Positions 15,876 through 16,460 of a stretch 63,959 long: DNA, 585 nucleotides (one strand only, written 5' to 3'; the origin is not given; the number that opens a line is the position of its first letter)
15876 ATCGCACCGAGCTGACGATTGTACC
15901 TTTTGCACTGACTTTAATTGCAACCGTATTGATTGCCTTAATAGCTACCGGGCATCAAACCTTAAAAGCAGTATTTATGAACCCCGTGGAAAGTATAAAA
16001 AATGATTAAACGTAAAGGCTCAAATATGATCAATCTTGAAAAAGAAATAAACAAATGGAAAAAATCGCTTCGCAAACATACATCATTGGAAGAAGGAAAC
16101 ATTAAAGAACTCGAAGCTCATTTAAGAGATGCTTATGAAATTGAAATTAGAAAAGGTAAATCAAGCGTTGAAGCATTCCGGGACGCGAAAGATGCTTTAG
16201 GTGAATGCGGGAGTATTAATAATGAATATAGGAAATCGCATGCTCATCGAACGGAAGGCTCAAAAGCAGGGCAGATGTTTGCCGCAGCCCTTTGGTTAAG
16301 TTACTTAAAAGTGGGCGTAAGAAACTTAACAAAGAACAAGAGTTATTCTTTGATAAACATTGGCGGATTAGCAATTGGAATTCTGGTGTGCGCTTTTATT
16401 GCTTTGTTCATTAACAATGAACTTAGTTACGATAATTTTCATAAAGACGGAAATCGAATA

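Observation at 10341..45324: One PadR gene heading a ~35-kb co-directional array of 13 paralogous double-FtsX (MacB-type) permease genes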

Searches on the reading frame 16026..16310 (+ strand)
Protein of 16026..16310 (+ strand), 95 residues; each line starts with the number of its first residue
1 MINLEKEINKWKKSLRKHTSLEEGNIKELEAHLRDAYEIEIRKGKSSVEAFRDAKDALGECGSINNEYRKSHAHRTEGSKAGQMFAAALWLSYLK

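Call 21: search_protein_families(library=pfam, proteins=[window:16026-16310:+], max_evalue=10)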
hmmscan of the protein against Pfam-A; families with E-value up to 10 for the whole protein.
window:16026-16310:+ (95 aa): 2 families
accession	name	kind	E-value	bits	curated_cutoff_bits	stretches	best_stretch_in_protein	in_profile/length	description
PF08231.17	SYF2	-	0.047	14.5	23.5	1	6-73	17-84/154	SYF2 splicing factor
PF16022.11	DUF4783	-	0.098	13.2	24.1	1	19-50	6-36/102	Domain of unknown function (DUF4783)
